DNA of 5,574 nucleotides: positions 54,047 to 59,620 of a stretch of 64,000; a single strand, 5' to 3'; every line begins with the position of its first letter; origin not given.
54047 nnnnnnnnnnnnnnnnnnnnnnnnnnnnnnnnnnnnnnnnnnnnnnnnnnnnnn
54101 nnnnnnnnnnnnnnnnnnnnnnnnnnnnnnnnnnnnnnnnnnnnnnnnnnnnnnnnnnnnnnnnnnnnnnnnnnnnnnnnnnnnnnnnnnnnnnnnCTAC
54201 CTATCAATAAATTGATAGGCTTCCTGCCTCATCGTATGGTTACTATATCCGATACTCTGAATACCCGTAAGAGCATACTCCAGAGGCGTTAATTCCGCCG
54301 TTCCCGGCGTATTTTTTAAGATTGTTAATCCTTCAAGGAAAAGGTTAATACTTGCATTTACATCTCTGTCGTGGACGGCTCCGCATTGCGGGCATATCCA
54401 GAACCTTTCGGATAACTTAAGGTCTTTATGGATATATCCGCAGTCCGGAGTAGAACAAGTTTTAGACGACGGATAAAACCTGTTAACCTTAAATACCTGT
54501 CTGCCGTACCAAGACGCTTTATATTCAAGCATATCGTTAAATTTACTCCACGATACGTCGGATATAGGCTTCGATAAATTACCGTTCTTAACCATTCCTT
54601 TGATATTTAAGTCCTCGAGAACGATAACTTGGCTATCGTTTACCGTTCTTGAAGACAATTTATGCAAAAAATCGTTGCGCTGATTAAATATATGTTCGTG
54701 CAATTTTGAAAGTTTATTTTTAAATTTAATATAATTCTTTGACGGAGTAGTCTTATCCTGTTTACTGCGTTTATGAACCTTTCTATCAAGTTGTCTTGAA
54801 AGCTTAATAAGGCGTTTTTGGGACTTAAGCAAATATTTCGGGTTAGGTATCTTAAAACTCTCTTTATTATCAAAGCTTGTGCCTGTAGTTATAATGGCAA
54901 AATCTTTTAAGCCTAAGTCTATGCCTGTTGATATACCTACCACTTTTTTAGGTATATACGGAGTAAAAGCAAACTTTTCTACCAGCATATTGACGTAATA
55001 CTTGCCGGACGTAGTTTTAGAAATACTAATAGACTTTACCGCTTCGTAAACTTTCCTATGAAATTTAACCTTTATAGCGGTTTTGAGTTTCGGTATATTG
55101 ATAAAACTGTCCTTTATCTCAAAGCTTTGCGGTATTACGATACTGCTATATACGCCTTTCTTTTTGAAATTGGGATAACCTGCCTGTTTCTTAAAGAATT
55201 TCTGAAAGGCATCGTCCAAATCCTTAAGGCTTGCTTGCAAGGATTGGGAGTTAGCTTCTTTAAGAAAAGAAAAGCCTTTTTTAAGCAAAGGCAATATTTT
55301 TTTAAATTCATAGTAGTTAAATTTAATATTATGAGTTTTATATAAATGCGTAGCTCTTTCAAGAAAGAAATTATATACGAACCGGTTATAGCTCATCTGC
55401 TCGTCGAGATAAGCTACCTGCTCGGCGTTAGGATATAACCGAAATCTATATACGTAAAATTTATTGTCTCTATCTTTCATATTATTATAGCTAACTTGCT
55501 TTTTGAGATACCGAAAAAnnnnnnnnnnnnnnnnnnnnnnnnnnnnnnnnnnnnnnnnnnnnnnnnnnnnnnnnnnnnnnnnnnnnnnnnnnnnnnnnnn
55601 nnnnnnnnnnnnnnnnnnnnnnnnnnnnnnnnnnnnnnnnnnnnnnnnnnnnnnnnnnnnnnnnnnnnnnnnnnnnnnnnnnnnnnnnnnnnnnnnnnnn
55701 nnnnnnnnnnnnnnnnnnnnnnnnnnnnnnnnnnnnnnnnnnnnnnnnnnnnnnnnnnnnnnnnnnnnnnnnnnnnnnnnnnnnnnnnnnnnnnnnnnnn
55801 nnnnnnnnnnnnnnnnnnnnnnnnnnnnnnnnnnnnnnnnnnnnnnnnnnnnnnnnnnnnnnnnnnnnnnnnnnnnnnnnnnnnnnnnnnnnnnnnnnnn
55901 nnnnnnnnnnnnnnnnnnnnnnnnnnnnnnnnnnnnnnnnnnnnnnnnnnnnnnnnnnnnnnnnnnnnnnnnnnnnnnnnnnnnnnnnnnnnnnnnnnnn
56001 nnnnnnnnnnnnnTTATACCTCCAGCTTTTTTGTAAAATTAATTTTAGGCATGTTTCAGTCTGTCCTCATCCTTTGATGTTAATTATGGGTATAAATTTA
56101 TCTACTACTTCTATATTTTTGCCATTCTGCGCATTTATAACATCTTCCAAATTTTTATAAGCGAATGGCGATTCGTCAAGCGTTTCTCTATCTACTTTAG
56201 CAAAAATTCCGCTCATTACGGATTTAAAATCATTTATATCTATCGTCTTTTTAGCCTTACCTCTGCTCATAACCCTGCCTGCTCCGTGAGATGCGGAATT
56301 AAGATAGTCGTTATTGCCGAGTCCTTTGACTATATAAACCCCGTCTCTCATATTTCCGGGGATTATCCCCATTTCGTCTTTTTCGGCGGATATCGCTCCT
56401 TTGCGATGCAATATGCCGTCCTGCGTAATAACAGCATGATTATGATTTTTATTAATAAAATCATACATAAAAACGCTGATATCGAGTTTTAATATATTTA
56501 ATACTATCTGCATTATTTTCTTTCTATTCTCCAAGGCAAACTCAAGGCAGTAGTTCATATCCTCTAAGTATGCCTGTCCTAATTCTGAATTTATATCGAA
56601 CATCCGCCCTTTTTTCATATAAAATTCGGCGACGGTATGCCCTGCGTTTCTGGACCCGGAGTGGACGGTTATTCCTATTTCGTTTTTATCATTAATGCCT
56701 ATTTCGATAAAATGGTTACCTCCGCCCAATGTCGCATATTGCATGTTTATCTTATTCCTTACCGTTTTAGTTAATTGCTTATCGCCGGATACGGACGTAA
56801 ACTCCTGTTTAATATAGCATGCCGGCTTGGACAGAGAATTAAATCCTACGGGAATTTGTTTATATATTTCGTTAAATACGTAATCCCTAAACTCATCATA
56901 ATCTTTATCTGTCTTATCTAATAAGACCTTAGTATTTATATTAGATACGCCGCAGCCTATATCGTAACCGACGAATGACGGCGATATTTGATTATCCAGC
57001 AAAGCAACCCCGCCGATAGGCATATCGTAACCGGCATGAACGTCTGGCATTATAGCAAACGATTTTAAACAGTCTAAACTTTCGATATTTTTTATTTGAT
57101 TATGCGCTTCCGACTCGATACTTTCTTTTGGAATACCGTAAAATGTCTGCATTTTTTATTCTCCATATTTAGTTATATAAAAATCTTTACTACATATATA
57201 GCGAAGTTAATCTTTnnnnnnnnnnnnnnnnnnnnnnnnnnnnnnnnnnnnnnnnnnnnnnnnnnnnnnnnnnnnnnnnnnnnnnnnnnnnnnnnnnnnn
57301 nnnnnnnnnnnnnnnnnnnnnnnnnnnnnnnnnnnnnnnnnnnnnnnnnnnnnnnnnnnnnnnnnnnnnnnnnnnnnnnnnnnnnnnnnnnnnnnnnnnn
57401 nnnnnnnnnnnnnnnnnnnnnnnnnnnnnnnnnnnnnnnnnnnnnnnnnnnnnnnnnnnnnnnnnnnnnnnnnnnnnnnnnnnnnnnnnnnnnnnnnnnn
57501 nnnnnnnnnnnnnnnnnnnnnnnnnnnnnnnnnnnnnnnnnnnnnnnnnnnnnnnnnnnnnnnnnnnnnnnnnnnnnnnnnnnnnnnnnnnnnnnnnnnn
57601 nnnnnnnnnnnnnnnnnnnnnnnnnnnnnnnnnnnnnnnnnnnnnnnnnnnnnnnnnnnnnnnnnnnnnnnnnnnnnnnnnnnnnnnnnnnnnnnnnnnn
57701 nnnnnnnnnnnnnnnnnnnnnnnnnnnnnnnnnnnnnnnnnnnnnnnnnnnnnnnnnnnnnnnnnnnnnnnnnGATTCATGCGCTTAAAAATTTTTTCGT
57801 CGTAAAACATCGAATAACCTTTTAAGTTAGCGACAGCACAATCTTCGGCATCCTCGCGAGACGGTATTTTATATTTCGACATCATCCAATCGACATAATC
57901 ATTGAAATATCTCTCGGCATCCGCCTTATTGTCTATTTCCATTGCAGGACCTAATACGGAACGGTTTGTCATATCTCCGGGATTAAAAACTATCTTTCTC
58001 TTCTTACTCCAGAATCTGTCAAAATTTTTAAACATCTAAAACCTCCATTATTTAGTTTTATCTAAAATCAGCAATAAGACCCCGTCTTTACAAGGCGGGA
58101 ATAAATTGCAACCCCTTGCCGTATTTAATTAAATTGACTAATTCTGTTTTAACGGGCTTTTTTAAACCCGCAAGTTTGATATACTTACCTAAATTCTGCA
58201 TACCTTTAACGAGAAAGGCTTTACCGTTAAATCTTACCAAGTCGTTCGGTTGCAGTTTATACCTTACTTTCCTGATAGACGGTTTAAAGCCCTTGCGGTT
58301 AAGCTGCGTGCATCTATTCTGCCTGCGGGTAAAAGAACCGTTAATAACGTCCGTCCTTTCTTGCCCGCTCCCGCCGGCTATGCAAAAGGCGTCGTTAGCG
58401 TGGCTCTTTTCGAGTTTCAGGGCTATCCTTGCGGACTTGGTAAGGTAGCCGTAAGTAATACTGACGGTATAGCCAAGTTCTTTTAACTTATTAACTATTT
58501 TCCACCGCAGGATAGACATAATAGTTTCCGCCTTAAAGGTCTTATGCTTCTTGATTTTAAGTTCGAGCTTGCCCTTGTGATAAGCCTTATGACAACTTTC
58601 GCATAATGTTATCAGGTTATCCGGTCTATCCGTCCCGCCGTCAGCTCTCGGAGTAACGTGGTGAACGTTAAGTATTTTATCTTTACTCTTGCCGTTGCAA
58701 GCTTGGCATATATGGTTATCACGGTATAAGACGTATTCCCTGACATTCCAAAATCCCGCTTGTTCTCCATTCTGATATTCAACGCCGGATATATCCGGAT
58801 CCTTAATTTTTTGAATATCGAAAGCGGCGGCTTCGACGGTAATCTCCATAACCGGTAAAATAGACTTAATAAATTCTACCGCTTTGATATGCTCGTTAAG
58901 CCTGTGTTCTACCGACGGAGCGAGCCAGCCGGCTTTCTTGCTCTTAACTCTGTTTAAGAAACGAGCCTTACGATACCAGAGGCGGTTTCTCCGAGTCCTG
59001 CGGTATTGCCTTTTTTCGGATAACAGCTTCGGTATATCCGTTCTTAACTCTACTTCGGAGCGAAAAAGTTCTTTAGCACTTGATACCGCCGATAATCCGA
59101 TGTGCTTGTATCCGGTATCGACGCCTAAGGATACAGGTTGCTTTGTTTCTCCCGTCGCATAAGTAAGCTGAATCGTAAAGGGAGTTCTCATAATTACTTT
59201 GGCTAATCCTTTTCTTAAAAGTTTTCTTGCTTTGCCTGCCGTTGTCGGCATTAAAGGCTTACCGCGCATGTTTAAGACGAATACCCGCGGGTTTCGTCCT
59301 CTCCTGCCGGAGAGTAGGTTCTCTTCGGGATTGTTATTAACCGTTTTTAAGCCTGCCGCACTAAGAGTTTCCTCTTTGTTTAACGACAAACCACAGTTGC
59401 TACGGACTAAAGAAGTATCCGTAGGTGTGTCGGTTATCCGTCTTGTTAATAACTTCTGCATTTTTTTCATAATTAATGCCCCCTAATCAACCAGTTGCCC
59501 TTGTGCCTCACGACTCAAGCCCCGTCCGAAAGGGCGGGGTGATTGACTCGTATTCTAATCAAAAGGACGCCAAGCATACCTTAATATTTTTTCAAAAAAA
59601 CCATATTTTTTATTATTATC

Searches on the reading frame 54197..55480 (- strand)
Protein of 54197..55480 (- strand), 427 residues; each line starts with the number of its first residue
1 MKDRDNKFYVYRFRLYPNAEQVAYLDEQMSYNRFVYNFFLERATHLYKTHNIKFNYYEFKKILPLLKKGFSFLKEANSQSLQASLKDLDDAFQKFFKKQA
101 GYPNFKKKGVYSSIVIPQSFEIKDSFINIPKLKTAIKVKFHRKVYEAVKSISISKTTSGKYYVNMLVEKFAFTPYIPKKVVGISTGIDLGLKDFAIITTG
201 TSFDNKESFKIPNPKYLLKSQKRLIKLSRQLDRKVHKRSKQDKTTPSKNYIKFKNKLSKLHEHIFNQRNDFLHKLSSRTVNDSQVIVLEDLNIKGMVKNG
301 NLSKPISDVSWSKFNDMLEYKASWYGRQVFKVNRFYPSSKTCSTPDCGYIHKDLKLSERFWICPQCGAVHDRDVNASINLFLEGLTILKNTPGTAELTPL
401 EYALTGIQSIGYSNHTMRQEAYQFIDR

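Call 26: search_protein_families(library=pfam, proteins=[window:54197-55480:-], max_evalue=0.001)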
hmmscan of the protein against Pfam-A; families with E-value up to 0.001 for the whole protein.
window:54197-55480:- (427 aa): 3 families
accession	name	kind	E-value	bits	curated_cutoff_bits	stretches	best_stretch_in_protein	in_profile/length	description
PF07282.18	Cas12f1-like_TNB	-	4.1e-25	88.2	26.3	1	311-380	1-60/60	Cas12f1-like, TNB domain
PF01385.25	OrfB_IS605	-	2.4e-18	66.9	30.5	1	184-299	18-119/120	Probable transposase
PF12323.14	HTH_OrfB_IS605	-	6.8e-10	38.7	21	1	11-50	6-45/47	Helix-turn-helix domain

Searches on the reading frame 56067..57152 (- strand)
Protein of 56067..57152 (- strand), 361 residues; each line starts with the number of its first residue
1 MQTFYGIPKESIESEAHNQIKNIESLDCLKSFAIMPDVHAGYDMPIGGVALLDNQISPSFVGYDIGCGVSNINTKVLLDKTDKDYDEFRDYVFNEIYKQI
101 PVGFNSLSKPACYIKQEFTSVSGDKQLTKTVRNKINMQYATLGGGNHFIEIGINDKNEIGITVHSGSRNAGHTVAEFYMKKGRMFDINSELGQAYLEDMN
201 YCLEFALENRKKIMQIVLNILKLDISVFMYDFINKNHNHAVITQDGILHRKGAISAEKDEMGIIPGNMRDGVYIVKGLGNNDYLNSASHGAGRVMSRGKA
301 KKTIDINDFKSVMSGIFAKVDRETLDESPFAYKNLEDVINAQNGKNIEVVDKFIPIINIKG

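Call 26: search_protein_families(library=pfam, proteins=[window:56067-57152:-], max_evalue=0.001)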
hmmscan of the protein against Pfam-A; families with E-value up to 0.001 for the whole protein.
window:56067-57152:- (361 aa): 1 family
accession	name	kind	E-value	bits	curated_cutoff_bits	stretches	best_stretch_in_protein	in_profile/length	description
PF01139.22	RtcB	-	1.1e-74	252.7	27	2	125-361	133-426/426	tRNA-splicing ligase RtcB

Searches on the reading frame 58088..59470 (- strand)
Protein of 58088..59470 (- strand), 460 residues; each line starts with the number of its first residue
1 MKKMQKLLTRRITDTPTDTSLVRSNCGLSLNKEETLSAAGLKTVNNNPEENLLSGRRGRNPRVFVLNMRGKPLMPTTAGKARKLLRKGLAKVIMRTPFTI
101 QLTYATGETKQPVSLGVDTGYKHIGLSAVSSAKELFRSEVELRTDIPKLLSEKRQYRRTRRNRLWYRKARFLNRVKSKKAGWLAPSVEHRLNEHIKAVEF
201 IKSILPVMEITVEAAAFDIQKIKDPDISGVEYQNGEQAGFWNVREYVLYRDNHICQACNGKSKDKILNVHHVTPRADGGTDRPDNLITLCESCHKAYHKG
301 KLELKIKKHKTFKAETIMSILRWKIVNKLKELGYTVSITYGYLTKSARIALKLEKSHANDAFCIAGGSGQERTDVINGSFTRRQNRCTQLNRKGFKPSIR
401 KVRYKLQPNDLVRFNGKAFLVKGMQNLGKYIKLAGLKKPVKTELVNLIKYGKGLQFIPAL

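Call 26: search_protein_families(library=pfam, proteins=[window:58088-59470:-], max_evalue=0.001)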
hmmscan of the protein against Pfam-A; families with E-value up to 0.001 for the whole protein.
window:58088-59470:- (460 aa): 4 families
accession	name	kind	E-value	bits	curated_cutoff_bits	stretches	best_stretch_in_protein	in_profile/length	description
PF14239.11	RRXRR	-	6.4e-61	205.7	25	1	63-235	1-174/174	RRXRR protein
PF01844.29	HNH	-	2.9e-13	50.2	21.4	1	255-299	1-46/47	HNH endonuclease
PF14279.12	HNH_5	-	2.4e-07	31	27.5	1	255-298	1-44/56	HNH endonuclease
PF13391.12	HNH_2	-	3.6e-06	27.2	21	1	255-301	1-62/66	HNH endonuclease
